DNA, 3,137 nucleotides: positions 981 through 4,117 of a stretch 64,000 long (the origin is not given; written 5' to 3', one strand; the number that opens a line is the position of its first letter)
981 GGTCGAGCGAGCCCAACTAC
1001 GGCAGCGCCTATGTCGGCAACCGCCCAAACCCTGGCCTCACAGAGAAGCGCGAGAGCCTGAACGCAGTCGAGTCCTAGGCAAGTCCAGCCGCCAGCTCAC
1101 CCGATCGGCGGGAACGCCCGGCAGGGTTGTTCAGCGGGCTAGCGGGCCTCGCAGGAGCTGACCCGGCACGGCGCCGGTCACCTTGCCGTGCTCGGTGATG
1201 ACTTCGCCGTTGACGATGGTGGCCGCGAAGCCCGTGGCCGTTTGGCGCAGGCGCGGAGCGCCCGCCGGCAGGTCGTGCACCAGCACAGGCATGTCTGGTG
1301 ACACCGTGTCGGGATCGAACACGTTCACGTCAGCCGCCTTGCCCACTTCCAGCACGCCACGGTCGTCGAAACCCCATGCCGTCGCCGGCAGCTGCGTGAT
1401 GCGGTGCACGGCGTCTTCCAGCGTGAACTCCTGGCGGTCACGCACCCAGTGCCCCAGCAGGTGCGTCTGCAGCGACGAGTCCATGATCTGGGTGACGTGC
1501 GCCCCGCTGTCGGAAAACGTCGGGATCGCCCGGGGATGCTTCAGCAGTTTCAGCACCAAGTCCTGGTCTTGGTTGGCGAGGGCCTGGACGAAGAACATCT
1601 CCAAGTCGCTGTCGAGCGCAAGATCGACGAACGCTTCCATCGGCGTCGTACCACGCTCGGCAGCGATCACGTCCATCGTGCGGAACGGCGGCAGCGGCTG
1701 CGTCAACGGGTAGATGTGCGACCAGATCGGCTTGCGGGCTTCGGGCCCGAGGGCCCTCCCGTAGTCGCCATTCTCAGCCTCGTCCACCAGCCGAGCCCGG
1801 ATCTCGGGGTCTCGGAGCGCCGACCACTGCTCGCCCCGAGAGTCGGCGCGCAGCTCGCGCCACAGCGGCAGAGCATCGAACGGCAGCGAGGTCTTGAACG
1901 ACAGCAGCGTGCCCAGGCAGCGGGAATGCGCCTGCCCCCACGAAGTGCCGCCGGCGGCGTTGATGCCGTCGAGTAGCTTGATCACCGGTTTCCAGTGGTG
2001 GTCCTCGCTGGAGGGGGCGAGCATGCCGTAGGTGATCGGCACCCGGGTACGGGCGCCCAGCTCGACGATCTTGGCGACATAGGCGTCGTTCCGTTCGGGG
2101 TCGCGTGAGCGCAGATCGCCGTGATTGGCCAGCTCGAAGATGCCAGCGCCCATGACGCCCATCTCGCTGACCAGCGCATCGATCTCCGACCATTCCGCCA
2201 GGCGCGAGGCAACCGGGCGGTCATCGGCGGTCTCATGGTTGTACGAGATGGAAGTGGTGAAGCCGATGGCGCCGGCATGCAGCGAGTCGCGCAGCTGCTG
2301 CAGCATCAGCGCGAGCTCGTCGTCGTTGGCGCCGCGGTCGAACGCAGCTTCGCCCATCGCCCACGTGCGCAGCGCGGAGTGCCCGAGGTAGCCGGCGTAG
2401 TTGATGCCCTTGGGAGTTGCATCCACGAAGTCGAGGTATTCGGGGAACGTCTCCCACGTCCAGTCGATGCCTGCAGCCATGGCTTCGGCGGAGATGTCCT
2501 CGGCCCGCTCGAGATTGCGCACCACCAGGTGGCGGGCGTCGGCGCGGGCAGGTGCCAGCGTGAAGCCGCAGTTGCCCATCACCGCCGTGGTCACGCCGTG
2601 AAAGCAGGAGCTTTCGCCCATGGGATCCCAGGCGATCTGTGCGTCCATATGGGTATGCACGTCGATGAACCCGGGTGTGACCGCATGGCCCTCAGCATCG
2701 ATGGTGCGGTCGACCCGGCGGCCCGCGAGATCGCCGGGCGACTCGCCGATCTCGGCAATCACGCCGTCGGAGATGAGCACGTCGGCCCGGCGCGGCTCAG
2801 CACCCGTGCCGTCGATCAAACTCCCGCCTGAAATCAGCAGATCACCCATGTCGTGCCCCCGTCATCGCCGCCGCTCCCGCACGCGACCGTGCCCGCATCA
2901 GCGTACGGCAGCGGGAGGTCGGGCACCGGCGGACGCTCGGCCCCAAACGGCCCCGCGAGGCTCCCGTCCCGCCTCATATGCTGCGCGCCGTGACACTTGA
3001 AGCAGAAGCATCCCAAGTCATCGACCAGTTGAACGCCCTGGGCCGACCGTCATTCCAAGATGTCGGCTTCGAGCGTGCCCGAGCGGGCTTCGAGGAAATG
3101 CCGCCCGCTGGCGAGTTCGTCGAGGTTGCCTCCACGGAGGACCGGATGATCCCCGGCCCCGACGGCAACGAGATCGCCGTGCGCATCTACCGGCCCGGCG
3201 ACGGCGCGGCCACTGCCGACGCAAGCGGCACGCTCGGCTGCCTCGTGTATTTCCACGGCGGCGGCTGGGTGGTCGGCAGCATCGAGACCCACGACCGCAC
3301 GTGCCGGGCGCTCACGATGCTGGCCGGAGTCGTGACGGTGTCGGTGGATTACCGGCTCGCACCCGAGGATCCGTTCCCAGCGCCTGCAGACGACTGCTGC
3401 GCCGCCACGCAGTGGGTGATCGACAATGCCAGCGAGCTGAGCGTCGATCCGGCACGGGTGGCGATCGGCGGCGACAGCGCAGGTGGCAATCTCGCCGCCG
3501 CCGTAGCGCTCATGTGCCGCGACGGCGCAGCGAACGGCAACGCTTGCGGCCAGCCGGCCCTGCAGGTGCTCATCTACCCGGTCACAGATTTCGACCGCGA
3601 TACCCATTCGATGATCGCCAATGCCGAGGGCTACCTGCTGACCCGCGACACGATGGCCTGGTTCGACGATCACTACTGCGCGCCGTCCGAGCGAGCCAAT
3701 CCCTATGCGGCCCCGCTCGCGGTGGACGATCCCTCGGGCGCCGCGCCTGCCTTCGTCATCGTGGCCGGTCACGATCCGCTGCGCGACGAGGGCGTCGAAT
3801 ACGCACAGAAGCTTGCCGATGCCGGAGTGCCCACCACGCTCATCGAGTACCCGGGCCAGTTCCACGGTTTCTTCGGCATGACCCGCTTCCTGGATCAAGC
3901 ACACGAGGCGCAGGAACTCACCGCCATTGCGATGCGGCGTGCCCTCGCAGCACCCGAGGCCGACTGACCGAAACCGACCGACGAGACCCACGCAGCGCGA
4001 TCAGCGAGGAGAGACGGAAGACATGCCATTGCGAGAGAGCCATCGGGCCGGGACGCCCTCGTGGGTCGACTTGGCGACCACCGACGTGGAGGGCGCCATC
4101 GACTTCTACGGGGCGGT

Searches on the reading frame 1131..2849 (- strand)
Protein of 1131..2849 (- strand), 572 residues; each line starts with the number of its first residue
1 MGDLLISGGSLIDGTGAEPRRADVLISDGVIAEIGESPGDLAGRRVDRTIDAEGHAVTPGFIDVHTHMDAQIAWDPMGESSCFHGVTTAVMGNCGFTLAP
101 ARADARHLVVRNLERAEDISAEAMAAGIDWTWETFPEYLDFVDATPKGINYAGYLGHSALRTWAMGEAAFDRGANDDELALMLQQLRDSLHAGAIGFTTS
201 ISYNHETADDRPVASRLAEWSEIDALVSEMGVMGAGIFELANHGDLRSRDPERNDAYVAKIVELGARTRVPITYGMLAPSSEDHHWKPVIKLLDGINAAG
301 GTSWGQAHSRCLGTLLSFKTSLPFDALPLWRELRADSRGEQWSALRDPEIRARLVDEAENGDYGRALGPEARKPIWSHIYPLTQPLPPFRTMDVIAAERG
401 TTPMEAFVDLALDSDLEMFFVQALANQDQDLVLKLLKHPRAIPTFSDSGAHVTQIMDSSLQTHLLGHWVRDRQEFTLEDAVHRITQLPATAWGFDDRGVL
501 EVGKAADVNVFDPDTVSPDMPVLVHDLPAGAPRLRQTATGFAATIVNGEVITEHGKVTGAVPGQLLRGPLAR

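Call 63: search_protein_families(library=pfam, proteins=[window:1131-2849:-], max_evalue=0.001)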
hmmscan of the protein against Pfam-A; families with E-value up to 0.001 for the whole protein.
window:1131-2849:- (572 aa): 2 families
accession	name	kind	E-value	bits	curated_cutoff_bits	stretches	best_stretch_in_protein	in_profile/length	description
PF07969.17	Amidohydro_3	-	1.7e-30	107.4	29.7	2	48-209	1-148/472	Amidohydrolase family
PF01979.26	Amidohydro_1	-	1.1e-11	45.1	25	1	443-531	246-323/345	Amidohydrolase family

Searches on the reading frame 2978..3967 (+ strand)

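Call 63: search_protein_families(library=pfam, proteins=[window:2978-3967:+], max_evalue=0.001)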
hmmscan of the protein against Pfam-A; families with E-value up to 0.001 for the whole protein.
window:2978-3967:+ (329 aa): 4 families
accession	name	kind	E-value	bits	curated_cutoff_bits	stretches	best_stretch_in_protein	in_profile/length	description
PF07859.19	Abhydrolase_3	-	1e-76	257.8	25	1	89-299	1-209/210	alpha/beta hydrolase fold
PF20434.5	BD-FAE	-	4.8e-22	79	26.8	1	82-186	9-116/215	BD-FAE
PF00135.34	COesterase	-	2e-09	37.4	27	1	69-178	89-202/515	Carboxylesterase family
PF00326.27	Peptidase_S9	-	1.9e-06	28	22.6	1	137-298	45-189/213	Prolyl oligopeptidase family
